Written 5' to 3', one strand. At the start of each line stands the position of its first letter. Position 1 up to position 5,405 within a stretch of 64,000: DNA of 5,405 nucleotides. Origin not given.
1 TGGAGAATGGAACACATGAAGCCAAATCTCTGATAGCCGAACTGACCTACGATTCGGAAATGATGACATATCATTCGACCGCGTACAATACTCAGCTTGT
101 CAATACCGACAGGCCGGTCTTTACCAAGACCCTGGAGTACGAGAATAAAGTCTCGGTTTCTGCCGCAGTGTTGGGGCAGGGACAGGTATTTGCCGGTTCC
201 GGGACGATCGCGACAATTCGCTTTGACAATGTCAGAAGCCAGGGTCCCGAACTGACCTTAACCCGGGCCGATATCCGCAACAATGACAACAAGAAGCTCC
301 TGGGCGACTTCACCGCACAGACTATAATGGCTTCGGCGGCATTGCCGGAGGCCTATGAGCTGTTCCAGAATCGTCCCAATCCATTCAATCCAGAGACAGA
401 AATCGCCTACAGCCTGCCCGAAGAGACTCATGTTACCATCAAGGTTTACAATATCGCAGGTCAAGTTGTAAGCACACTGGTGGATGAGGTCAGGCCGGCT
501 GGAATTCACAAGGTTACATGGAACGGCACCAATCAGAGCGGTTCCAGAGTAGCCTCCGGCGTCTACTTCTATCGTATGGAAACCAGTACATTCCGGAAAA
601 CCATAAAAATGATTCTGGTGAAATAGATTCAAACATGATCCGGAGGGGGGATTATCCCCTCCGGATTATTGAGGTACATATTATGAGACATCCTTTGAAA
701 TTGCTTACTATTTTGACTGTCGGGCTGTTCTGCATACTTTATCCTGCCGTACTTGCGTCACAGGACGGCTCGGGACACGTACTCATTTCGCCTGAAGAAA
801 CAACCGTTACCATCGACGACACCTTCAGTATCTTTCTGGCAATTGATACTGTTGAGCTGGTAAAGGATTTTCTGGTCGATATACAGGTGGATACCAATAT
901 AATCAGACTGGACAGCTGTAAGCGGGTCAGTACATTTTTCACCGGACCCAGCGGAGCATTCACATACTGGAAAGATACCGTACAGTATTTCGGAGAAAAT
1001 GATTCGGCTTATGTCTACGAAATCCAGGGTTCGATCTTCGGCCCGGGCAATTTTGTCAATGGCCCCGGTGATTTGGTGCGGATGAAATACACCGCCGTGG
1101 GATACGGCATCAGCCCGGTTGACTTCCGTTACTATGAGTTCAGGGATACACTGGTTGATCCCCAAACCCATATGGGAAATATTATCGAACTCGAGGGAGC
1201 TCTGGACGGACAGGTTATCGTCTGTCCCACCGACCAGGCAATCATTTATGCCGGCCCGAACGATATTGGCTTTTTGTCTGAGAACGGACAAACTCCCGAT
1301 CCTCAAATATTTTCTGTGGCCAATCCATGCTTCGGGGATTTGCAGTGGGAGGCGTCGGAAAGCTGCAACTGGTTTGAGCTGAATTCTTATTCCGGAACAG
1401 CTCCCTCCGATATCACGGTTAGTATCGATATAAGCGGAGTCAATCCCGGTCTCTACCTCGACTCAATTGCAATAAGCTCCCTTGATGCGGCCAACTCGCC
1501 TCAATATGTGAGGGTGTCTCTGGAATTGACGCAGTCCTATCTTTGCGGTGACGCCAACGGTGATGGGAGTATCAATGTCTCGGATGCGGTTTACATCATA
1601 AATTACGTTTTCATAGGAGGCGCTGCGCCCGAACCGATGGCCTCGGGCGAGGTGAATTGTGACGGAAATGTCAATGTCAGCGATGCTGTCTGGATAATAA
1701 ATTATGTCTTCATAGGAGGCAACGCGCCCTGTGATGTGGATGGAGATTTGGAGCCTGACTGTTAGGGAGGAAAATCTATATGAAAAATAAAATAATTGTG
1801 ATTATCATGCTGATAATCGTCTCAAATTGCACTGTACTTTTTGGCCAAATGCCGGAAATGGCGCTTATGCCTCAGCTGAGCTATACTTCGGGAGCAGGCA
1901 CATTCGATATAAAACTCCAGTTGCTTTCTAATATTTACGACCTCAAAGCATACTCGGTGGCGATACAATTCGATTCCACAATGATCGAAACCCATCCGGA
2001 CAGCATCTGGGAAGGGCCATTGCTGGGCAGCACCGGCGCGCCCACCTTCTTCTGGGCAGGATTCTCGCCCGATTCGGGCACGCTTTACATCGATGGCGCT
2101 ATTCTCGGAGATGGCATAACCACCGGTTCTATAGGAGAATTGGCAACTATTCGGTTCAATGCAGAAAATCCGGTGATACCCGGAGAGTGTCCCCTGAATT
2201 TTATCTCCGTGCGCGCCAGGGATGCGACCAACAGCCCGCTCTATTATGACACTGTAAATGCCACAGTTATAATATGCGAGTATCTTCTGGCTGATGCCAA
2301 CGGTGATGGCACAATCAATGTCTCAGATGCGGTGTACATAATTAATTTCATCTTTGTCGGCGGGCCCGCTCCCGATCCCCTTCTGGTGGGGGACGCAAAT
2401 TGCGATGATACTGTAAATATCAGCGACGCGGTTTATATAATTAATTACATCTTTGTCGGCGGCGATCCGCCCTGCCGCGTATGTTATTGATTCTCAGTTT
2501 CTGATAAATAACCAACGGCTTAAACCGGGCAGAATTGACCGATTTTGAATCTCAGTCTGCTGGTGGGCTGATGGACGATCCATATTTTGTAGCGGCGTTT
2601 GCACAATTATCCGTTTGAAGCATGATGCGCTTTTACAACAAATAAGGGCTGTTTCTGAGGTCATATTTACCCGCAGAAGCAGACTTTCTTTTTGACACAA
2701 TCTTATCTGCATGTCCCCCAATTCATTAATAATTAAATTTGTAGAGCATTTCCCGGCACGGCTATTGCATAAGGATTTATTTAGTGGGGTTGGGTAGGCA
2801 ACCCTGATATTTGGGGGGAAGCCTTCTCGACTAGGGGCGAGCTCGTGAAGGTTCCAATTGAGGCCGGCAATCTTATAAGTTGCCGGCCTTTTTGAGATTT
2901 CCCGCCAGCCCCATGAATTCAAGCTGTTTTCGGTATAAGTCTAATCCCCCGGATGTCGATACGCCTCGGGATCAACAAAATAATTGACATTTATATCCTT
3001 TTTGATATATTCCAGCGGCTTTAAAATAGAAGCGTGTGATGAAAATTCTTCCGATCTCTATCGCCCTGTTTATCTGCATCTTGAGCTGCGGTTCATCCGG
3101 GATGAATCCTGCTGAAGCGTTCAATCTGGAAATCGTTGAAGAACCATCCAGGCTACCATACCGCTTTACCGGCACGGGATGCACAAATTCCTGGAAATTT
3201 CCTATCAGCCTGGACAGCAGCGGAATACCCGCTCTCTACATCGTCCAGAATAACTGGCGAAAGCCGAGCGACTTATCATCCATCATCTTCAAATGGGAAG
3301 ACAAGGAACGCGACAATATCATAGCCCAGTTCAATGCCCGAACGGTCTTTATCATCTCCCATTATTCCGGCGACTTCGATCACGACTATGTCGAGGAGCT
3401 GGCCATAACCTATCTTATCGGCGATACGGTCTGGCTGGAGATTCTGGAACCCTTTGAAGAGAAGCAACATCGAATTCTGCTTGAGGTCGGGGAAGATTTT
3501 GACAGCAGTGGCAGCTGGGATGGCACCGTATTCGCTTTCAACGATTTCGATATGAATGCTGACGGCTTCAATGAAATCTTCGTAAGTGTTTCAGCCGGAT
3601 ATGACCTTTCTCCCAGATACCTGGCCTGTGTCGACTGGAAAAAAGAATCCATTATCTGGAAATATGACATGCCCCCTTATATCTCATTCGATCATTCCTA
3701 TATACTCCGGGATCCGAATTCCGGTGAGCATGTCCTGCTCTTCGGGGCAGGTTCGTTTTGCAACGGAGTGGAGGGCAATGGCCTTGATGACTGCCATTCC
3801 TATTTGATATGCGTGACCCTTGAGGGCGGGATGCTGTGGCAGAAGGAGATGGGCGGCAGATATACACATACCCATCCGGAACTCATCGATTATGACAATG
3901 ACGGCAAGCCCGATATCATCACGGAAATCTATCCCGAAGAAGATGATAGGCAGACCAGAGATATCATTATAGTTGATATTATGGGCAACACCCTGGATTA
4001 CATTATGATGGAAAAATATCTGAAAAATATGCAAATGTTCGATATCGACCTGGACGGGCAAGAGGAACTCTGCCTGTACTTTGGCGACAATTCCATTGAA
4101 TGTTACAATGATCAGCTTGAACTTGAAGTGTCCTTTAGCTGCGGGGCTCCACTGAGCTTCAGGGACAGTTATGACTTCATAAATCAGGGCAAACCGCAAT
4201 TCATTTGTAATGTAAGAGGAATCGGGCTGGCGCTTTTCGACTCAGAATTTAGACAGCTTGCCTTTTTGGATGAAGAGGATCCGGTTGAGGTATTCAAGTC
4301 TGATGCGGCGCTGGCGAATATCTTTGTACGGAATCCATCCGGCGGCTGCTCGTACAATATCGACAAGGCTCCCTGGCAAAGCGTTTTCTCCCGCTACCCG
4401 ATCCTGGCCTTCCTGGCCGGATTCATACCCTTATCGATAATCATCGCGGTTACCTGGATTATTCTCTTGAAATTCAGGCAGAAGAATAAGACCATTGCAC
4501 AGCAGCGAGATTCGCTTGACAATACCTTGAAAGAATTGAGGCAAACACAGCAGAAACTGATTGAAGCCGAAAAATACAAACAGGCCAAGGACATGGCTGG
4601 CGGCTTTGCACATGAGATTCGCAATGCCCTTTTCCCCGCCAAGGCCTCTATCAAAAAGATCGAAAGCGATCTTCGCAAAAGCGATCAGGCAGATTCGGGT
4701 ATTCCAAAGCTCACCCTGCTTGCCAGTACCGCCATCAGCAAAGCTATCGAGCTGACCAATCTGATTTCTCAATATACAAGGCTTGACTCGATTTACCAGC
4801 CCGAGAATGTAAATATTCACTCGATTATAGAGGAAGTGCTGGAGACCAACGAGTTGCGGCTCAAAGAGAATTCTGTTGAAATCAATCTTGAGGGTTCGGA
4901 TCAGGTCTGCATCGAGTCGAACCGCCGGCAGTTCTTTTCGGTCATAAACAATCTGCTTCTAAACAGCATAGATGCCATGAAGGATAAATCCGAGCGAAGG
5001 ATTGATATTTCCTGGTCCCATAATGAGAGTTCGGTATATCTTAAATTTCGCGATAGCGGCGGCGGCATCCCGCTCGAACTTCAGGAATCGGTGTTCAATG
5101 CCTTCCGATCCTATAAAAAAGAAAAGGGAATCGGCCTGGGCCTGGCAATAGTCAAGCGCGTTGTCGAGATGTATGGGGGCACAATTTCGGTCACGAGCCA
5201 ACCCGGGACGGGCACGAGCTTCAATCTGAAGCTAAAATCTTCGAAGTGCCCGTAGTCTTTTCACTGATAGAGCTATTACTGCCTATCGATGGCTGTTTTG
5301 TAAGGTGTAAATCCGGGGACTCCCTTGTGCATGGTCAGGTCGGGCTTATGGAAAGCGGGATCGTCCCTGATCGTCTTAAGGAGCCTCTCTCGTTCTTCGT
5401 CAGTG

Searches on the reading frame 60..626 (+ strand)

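Call 21: search_protein_families(library=pfam, proteins=[window:60-626:+], max_evalue=0.001)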
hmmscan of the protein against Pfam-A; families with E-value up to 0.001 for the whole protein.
window:60-626:+ (188 aa): 3 families
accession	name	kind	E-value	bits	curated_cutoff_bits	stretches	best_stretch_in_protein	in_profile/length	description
PF13860.13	FlgD_ig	-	4.9e-12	46.1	27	1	115-176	14-76/79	FlgD Ig-like domain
PF18962.6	Por_Secre_tail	-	5.9e-07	30.1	27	1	106-185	3-74/75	Secretion system C-terminal sorting domain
PF13585.12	CHU_C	-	4.5e-05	23.9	27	1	122-176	26-73/86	CHU_C Type IX secretion signal domain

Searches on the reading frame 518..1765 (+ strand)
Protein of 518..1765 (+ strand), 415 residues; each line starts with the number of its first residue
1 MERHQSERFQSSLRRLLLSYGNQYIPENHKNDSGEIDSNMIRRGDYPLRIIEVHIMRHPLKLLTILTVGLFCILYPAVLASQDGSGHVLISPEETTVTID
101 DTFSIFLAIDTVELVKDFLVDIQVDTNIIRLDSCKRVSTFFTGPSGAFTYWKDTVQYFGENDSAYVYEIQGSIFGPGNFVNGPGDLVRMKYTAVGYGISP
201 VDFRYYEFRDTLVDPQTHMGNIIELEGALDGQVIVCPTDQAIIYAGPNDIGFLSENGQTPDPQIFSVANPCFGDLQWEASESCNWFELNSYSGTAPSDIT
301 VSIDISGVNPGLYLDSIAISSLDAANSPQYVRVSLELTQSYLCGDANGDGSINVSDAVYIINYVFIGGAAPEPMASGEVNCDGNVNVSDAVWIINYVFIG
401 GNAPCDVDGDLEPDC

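Call 21: search_protein_families(library=pfam, proteins=[window:518-1765:+], max_evalue=0.001)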
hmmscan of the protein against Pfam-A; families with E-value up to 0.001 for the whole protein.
window:518-1765:+ (415 aa): 2 families
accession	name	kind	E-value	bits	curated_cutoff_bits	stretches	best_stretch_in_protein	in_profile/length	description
PF00404.24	Dockerin_1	-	1.4e-10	41.6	22.9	1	344-397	2-56/57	Dockerin type I domain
PF19190.6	BACON_2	-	0.0009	19.6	25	0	263-329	21-91/94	Viral BACON domain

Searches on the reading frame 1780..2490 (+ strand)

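Call 21: search_protein_families(library=pfam, proteins=[window:1780-2490:+], max_evalue=0.001)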
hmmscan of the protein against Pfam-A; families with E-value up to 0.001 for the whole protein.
window:1780-2490:+ (236 aa): 1 family
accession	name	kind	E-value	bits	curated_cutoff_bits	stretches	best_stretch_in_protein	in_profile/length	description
PF00404.24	Dockerin_1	-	1e-07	32.5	22.9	1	171-224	2-56/57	Dockerin type I domain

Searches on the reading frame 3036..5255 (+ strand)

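Call 21: search_protein_families(library=pfam, proteins=[window:3036-5255:+], max_evalue=0.001)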
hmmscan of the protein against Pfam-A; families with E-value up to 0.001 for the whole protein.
window:3036-5255:+ (739 aa): 3 families
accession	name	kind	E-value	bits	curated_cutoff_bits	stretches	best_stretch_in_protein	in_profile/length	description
PF02518.31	HATPase_c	-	1.4e-21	77.5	26.4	1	630-735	3-109/111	Histidine kinase-, DNA gyrase B-, and HSP90-like ATPase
PF14501.12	HATPase_c_5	-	3.2e-09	37.1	22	1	632-722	5-91/102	GHKL domain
PF13517.12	FG-GAP_3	-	0.00015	22.7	26.9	0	269-295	34-60/61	FG-GAP-like repeat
